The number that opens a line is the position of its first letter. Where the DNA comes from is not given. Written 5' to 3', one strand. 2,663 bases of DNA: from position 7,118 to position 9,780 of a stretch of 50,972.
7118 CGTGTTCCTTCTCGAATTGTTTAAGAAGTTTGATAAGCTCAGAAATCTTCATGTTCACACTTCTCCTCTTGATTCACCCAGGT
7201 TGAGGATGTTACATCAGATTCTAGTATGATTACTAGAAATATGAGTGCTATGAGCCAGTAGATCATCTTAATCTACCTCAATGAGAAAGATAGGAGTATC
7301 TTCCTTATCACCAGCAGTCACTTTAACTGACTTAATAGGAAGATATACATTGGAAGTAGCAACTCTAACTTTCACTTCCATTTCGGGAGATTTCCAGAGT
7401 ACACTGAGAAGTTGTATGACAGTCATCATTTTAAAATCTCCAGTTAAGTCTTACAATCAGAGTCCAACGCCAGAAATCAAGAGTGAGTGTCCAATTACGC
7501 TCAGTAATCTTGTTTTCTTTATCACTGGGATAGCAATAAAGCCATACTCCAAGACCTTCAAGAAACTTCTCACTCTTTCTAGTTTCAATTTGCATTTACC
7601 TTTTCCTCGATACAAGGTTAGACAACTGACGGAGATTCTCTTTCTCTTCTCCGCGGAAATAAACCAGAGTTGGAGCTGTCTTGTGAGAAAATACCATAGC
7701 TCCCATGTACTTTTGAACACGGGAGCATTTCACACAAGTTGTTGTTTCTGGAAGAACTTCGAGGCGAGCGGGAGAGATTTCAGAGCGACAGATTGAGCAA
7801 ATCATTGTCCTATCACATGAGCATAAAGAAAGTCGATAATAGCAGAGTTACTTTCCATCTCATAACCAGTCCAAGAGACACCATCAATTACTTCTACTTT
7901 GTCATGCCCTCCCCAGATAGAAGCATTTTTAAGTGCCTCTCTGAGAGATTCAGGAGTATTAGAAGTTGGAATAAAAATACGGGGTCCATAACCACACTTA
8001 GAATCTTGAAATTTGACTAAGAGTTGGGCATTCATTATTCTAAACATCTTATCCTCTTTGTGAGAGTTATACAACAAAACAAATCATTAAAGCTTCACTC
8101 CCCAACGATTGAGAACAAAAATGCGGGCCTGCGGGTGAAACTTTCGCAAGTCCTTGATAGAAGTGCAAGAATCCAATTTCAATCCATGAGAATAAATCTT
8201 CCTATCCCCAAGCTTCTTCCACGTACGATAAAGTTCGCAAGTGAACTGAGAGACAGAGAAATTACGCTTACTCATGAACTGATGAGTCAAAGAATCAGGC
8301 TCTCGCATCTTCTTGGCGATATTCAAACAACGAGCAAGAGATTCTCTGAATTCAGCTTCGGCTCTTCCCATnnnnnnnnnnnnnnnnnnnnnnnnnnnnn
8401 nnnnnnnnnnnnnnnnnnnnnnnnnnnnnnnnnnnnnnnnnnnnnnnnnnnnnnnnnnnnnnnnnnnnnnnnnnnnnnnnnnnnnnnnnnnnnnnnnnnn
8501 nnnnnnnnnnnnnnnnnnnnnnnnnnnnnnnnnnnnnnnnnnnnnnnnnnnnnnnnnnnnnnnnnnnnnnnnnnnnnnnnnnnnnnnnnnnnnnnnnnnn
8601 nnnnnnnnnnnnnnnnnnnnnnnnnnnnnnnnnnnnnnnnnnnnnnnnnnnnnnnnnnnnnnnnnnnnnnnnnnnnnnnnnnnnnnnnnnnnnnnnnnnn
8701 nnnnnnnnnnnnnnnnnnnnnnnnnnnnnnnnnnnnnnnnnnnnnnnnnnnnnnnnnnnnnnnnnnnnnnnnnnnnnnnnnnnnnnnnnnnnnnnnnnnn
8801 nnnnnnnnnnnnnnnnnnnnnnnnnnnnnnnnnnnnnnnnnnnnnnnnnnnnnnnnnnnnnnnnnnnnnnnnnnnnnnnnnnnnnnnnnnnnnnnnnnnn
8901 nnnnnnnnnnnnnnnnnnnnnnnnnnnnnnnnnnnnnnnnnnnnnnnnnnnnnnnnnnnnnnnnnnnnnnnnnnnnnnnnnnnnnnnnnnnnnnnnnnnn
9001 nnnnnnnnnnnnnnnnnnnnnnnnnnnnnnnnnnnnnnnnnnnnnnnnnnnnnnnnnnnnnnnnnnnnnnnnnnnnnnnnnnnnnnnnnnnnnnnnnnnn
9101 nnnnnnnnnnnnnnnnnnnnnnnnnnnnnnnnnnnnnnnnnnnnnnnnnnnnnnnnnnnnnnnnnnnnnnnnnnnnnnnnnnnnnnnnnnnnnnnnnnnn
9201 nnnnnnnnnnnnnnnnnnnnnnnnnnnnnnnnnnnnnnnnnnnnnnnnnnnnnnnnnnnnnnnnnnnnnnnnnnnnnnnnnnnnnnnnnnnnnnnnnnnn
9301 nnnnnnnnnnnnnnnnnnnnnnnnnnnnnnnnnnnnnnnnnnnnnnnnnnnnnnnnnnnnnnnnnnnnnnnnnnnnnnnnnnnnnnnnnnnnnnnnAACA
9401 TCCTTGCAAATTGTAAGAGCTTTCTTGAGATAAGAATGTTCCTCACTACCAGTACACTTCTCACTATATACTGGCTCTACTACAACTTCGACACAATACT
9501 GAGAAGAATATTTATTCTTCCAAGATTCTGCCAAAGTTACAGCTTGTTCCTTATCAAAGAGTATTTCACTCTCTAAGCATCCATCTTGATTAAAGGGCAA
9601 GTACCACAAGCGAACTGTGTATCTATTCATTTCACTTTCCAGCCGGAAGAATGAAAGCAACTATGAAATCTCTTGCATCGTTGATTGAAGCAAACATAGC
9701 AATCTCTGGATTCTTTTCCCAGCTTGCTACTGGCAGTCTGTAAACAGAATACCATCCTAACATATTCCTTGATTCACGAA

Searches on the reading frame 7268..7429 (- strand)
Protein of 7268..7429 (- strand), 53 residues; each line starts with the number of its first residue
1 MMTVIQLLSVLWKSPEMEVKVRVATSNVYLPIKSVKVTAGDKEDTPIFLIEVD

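Call 64: find_encoding_contigs(protein=window:7268-7429:-, flank=4000, max_places=10)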
Protein window:7268-7429:- (53 aa): 9 contigs read that carry it; 3 places shown.
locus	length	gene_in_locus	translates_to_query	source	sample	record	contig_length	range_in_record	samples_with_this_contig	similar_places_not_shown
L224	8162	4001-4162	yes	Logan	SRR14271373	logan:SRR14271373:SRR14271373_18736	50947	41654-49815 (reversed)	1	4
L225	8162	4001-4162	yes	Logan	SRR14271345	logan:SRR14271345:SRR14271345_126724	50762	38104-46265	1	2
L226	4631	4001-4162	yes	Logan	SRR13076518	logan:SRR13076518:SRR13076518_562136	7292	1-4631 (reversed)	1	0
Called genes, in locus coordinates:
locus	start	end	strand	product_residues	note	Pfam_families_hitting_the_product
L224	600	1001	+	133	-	-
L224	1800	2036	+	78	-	-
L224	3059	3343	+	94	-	-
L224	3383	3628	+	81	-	-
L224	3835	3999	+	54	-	-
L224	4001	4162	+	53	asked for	-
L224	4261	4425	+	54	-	-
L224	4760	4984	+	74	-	-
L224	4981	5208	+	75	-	-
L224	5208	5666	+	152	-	PF26948:DUF8296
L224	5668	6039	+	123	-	PF26948:DUF8296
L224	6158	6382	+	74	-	-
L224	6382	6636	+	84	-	-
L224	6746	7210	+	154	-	PF26948:DUF8296 (weak)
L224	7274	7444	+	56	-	-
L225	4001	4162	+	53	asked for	-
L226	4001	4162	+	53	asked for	-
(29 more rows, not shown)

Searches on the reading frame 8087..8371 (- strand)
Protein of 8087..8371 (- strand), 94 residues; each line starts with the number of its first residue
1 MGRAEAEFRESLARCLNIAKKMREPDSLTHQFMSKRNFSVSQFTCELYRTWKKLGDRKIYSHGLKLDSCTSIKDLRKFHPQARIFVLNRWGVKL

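Call 13: find_related_loci(query=window:8090-8371:-, collection=viral_contigs, flank=6000)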
Query window:8090-8371:- (94 aa) in viral_contigs; peptide patterns used: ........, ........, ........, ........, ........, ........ (x = any residue, [..] = any of these).
7 stretches matched a pattern, but none encodes a relative of the query by tblastn (E <= 1e-3).

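Call 14: find_encoding_contigs(protein=window:8087-8371:-, flank=10000, max_places=10)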
Protein window:8087-8371:- (94 aa): 9 contigs read that carry it; 5 places shown.
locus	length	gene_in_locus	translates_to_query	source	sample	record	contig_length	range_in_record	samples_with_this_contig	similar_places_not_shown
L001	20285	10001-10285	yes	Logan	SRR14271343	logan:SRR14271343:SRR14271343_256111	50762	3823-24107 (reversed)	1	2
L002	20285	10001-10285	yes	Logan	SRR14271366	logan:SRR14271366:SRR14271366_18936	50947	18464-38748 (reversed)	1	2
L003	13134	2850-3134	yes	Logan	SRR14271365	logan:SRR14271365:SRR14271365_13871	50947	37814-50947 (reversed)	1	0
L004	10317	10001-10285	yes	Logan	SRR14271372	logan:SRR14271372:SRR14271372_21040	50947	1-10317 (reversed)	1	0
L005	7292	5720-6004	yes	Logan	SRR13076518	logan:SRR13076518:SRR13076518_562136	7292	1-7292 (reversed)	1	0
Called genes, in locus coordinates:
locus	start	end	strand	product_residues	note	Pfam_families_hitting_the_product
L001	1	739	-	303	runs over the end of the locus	PF10124:Mu-like_gpT (faint), PF25209:Phage_capsid_4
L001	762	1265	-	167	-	-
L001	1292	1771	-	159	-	-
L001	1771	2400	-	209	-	-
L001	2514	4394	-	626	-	PF23899:SU10_portal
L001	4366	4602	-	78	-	-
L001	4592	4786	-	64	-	-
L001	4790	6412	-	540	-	-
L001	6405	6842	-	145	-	-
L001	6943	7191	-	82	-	-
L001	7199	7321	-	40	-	-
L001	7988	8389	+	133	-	-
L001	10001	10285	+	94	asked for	-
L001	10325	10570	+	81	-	-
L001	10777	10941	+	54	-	-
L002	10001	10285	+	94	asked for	-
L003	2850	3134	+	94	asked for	-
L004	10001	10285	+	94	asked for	-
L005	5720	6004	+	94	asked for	-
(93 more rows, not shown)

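Call 38: find_homologous_proteins(query=window:8090-8371:-, max_evalue=0.001)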
Query window:8090-8371:- (94 aa): 1 proteins with E <= 0.001 among 1 candidates.
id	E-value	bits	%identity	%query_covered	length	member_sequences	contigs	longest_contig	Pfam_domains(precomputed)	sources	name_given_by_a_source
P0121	1.1e-57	210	100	100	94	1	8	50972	-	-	-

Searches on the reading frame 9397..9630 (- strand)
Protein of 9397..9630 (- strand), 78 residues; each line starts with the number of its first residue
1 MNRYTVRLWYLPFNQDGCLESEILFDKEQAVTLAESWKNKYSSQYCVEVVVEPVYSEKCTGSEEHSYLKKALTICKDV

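Call 87: find_homologous_proteins(query=window:9397-9630:-, max_evalue=0.001)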
Query window:9397-9630:- (78 aa): 1 proteins with E <= 0.001 among 1 candidates.
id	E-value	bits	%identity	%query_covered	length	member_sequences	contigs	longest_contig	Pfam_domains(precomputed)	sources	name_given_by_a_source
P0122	1.1e-46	174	100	100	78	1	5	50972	-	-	-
